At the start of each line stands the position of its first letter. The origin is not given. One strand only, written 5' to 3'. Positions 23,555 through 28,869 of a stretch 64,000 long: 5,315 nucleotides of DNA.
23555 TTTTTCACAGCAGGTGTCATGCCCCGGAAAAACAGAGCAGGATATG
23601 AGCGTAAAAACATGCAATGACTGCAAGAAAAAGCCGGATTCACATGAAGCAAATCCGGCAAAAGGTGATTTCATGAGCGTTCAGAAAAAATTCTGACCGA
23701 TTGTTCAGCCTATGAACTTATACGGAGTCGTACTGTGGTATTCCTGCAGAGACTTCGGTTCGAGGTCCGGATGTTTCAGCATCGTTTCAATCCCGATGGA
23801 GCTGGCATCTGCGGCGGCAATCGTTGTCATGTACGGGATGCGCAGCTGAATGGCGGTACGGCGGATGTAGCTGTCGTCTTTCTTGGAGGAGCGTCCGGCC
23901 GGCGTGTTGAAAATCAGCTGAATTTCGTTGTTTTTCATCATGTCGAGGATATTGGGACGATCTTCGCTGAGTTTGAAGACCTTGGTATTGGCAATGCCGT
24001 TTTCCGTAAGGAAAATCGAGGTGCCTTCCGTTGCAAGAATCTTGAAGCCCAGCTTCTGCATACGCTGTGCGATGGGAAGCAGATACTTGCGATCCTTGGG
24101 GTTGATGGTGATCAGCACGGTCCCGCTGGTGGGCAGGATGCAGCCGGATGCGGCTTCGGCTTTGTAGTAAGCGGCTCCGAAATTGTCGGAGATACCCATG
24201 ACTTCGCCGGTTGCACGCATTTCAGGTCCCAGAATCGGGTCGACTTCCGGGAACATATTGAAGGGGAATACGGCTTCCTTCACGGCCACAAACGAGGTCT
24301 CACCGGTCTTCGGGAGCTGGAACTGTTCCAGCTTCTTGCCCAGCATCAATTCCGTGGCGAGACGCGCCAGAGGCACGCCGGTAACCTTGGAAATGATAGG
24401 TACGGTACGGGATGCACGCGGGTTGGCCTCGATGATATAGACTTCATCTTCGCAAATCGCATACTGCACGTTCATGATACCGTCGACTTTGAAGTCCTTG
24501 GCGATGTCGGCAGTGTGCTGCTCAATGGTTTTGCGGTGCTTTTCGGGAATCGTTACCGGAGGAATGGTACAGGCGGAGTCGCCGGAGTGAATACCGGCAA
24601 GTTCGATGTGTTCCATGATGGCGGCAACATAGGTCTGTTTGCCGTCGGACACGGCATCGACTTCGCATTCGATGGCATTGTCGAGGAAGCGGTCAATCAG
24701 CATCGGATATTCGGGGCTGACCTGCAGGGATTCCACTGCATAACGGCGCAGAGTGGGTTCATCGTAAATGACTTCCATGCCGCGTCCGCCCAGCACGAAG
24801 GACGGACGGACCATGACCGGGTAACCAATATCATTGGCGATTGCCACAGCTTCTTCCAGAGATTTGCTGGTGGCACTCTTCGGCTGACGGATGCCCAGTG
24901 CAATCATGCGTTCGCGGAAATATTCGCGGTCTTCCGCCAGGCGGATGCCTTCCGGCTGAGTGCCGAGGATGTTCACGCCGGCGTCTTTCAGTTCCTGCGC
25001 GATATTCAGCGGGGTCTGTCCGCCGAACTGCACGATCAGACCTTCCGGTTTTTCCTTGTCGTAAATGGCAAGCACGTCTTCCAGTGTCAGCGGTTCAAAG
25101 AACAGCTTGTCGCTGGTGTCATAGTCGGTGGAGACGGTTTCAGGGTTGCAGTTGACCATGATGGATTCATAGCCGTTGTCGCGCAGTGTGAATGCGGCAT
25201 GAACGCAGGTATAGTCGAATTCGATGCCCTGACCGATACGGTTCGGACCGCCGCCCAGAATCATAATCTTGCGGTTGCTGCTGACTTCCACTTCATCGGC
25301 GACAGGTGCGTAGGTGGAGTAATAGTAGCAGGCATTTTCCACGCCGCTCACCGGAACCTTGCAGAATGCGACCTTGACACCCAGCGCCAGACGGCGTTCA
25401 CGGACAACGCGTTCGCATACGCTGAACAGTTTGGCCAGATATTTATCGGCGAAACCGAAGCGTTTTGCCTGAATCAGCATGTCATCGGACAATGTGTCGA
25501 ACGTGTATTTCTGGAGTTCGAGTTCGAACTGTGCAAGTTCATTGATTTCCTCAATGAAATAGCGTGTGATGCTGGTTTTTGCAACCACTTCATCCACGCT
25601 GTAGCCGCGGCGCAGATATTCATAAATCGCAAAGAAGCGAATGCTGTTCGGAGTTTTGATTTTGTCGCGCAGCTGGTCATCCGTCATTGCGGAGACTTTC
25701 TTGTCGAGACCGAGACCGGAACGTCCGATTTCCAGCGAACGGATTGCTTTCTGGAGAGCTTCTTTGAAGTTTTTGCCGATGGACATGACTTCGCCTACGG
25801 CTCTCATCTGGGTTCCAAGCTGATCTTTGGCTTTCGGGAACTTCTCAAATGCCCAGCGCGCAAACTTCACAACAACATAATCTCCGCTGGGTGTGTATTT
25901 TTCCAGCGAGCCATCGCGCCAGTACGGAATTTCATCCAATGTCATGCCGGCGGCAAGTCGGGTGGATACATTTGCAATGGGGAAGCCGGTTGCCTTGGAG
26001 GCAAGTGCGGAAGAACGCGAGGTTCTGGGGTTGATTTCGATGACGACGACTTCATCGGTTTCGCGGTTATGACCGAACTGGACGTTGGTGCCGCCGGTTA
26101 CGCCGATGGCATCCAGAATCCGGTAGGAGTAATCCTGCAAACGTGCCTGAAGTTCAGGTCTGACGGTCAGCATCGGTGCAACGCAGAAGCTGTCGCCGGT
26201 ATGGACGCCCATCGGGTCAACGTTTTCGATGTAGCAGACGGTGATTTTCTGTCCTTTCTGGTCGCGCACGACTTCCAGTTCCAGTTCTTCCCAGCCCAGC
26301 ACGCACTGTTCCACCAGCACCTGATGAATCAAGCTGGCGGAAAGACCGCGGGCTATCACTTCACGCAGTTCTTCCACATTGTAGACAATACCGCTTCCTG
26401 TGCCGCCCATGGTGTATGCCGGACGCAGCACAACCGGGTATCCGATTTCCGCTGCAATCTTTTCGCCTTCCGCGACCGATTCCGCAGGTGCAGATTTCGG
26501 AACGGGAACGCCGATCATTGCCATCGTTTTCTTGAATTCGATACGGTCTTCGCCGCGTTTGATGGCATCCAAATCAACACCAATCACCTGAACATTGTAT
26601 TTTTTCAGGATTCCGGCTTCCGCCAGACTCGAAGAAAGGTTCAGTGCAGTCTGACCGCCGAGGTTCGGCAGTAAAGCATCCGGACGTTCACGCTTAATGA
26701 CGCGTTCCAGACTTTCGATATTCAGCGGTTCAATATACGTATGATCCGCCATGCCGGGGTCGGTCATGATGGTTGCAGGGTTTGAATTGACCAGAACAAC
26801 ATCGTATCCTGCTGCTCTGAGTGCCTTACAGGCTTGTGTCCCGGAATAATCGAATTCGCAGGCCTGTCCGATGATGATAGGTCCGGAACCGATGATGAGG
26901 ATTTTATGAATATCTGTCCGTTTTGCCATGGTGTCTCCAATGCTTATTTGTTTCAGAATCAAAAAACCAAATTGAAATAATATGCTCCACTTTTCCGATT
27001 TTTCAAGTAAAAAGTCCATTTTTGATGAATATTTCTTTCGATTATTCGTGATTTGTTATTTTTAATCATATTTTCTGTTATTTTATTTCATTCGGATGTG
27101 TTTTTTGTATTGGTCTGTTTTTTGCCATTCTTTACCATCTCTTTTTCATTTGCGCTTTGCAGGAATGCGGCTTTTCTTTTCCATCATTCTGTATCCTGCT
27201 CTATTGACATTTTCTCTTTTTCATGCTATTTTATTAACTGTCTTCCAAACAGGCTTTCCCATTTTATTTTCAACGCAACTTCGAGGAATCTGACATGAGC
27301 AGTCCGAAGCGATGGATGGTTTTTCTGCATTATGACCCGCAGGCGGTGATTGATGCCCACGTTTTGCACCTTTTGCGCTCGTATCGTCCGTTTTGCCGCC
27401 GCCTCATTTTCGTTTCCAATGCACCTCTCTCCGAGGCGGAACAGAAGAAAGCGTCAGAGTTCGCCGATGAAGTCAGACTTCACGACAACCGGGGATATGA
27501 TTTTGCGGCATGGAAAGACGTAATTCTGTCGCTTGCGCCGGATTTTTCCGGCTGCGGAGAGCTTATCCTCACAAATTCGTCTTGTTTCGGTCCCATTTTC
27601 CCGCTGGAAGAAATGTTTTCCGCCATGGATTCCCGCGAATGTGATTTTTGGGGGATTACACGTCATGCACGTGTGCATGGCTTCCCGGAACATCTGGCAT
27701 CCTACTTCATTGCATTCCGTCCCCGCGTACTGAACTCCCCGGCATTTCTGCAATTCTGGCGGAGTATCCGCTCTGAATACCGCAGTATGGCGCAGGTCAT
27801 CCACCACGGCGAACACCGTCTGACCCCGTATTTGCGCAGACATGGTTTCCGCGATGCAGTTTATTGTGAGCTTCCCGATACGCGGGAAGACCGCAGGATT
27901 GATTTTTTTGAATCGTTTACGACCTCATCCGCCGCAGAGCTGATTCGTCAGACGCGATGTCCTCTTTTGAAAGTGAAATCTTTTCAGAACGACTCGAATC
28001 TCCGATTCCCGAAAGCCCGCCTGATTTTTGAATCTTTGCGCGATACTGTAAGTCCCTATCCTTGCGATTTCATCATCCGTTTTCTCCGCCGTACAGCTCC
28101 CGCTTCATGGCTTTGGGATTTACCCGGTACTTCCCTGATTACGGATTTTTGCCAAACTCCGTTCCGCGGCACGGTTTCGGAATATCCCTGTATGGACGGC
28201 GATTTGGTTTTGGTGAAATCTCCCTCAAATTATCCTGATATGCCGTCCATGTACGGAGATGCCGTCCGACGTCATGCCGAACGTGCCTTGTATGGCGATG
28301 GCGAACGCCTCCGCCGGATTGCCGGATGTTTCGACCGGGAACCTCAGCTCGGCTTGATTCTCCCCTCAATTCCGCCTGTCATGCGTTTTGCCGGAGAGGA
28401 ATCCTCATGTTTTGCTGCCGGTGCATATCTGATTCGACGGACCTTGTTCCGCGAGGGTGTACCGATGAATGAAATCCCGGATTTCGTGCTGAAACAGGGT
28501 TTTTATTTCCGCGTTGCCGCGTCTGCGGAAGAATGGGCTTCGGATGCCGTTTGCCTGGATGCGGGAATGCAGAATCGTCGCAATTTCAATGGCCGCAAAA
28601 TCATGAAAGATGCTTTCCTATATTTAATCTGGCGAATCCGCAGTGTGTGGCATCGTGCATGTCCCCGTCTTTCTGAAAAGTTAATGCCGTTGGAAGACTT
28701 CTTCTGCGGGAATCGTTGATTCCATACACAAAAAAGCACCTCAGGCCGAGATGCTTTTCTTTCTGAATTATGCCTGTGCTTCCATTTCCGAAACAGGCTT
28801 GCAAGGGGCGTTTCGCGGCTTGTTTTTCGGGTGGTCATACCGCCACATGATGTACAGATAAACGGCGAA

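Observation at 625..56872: Family of 33-46 bp palindromic intergenic repeats, at least 11 copies in 64 kb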

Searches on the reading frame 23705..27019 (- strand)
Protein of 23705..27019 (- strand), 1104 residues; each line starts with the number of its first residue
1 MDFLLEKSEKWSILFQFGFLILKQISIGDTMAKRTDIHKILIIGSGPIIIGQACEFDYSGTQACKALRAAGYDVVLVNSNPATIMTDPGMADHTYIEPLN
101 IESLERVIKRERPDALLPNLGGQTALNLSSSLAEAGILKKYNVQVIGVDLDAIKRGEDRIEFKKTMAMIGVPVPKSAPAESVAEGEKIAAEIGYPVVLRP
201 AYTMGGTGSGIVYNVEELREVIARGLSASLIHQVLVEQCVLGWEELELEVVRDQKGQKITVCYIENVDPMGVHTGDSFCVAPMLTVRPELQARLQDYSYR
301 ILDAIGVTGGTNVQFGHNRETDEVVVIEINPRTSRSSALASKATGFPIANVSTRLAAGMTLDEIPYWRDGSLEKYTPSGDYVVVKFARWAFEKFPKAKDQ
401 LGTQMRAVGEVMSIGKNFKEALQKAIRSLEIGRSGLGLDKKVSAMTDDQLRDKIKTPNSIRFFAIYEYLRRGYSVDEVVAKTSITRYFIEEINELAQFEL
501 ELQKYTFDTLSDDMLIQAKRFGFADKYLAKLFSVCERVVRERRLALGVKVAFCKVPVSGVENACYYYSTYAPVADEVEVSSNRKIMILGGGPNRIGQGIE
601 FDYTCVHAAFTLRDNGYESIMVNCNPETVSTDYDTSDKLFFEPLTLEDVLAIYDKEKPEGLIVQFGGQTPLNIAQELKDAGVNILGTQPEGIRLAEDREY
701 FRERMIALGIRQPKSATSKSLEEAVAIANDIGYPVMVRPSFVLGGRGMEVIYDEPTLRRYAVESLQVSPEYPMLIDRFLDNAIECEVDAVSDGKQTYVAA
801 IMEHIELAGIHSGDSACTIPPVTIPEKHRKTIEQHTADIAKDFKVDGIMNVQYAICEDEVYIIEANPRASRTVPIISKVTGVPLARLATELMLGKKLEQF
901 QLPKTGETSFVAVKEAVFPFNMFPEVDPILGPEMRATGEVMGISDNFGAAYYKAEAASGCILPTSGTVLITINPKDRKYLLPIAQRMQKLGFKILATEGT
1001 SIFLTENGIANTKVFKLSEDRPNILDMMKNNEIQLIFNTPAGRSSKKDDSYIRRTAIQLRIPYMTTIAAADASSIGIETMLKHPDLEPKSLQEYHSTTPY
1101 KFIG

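Call 10: find_encoding_contigs(protein=window:23705-27019:-, flank=2000, max_places=4)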
Protein window:23705-27019:- (1104 aa): no gene with exactly this product is on record in the collection.

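Call 11: search_protein_families(library=ncbifam, proteins=[window:23705-27019:-])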
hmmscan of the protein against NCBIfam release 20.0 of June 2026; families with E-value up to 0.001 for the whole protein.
window:23705-27019:- (1104 aa): 44 families (the best 25 are shown)
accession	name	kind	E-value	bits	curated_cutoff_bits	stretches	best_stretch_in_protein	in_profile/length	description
NF003671.0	PRK05294.1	equivalog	0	1490.1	599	1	31-1094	1-1057/1058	carbamoyl-phosphate synthase large subunit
TIGR01369.1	CPSaseII_lrg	equivalog_domain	0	1360.3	1027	1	33-1071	2-1046/1052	carbamoyl-phosphate synthase (glutamine-hydrolyzing) large subunit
TIGR01235.1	pyruv_carbox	equivalog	3.5e-35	120.8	1114.45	2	99-362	61-322/1143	pyruvate carboxylase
NF006406.0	PRK08654.1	equivalog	1.8e-33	115.8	739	2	99-361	61-320/499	acetyl-CoA carboxylase biotin carboxylase subunit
NF006367.0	PRK08591.1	subfamily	5.6e-33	114.3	597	2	672-900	90-324/451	acetyl-CoA carboxylase biotin carboxylase subunit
NF009554.0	PRK12999.1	equivalog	2e-31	108.7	965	2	99-363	65-327/1147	pyruvate carboxylase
NF005525.0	PRK07178.1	equivalog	7.6e-31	107.3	768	2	102-361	63-319/471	acetyl-CoA carboxylase biotin carboxylase subunit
TIGR00514.1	accC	equivalog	1.1e-29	103.6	626.5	2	128-361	85-321/449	acetyl-CoA carboxylase biotin carboxylase subunit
NF009471.0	PRK12833.1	equivalog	5.8e-29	100.9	686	2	673-899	94-326/467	acetyl-CoA carboxylase biotin carboxylase subunit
NF006286.0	PRK08462.1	equivalog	2.5e-28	99.2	740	2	36-361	3-323/445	acetyl-CoA carboxylase biotin carboxylase subunit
NF009402.0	PRK12767.1-1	equivalog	4.9e-28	97.9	218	2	59-340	15-283/329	carbamoyl phosphate synthase-like protein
NF053643.1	Ddl_archaea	equivalog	8.2e-28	97.4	500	2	71-346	22-285/367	putative pseudomurein biosynthesis ATP-grasp protein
NF004085.0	PRK05586.1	equivalog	2.5e-23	82.7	723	2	674-901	92-325/448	acetyl-CoA carboxylase biotin carboxylase subunit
TIGR02712.1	urea_carbox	equivalog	6.6e-22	77.1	1303.85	2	670-902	87-325/1201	urea carboxylase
NF006766.0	PRK09288.1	equivalog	5.6e-21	74.8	339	2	652-872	70-288/396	formate-dependent phosphoribosylglycinamide formyltransferase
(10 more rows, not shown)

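Call 12: find_related_loci(query=window:23705-27019:-, collection=genome_contigs, flank=10000)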
Query window:23705-27019:- (1104 aa) in genome_contigs; peptide patterns used: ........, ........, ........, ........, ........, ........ (x = any residue, [..] = any of these).
600 stretches matched a pattern (row limit reached: there are more); 600 encode a relative of the query (tblastn E <= 1e-3); the best 80 are kept; 80 distinct loci.
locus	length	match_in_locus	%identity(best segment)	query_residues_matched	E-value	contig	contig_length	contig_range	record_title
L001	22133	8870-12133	84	9-1095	0e+0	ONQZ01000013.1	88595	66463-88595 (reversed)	uncultured Lentisphaerae bacterium isolate RUG555 genome assembly, contig: scaffold_337, whole genome shotgun sequence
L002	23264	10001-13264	84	9-1095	0e+0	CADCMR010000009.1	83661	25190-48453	uncultured bacterium isolate RUG14783 genome assembly, contig: RUG14783_asm_9, whole genome shotgun sequence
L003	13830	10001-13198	67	30-1096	0e+0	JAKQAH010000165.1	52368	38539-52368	MAG: Candidatus Omnitrophota bacterium isolate USCA_maxbin.193_sub k141_225277, whole genome shotgun sequence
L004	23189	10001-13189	66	31-1096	0e+0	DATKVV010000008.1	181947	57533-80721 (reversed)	MAG TPA_asm: Sedimentisphaerales bacterium isolate SMAG_U14143 k141_3364844, whole genome shotgun sequence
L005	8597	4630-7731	66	28-1063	0e+0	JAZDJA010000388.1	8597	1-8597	MAG: Candidatus Latescibacterota bacterium isolate MEGAHIT-group-0.443 k141_5254382, whole genome shotgun sequence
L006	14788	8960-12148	64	31-1095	0e+0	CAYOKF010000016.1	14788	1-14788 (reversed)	MAG TPA_asm: uncultured Dehalococcoidaceae bacterium isolate binchicken_co334_148 genome assembly, contig: NODE_7093_len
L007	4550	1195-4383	64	31-1096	0e+0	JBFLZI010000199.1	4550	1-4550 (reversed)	MAG: Thermodesulfobacteriota bacterium isolate MAG107 MAG107_199, whole genome shotgun sequence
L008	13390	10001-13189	65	31-1096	0e+0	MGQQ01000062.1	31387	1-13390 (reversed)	MAG: Deltaproteobacteria bacterium RBG_16_49_23 RBG_16_scaffold_2365, whole genome shotgun sequence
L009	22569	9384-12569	64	31-1095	0e+0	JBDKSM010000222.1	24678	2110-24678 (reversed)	MAG: Syntrophaceae bacterium isolate 6_bin.182 c_000002142441, whole genome shotgun sequence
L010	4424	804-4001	63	28-1096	0e+0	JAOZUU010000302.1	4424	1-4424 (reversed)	MAG: Desulfobacterales bacterium isolate GMC8.metabat2.195_sub GMC8_29282_length_4424_cov_12.273060, whole genome shotgu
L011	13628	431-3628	64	28-1096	0e+0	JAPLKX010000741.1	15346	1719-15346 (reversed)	MAG: Candidatus Hydrogenedentota bacterium isolate LacPavin_0920_SED5_MAG_60_9 LacPavin_0920_SED5_scaffold_1935591, whol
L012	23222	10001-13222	64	31-1104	0e+0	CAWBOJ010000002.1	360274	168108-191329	MAG: uncultured Actinomycetota bacterium isolate MFD04716.bin.2.67 genome assembly, contig: contig_18800, whole genome s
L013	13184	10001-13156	64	25-1078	0e+0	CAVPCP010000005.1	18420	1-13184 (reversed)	MAG: uncultured Bacteroidales bacterium isolate MFD00032.bin.3.31 genome assembly, contig: contig_134721, whole genome s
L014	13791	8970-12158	64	30-1096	0e+0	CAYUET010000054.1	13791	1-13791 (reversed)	MAG TPA_asm: uncultured bacterium isolate SRP192927_co3_253 genome assembly, contig: NODE_10505_length_13791_cov_7.34063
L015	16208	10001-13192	63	29-1095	0e+0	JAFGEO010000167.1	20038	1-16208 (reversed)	MAG: Bacteroidales bacterium isolate Zod_Metabat.1236 k87_14851638, whole genome shotgun sequence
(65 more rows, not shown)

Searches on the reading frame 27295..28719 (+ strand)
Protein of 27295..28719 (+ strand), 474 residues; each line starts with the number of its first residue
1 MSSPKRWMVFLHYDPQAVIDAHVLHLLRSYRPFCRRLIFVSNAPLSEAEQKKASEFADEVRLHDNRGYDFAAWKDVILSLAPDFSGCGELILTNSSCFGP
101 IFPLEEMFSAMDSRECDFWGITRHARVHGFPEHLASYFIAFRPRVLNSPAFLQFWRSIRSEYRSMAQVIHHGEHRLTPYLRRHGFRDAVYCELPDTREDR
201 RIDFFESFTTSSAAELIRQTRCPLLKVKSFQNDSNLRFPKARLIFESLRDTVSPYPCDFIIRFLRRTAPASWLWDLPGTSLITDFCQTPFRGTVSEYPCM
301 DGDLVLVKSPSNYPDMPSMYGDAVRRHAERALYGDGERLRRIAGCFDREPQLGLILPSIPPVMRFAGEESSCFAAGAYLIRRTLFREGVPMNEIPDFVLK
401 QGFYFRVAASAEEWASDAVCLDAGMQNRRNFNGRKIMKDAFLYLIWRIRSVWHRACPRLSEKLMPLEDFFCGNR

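Call 34: search_protein_families(library=pfam, proteins=[window:27295-28719:+], max_evalue=0.00001)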
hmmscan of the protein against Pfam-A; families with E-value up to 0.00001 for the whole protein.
window:27295-28719:+ (474 aa): 1 family
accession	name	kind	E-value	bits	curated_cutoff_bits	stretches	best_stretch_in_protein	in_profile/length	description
PF05045.17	RgpF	-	3.6e-50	171.5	25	1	37-267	1-238/503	Rhamnan synthesis protein F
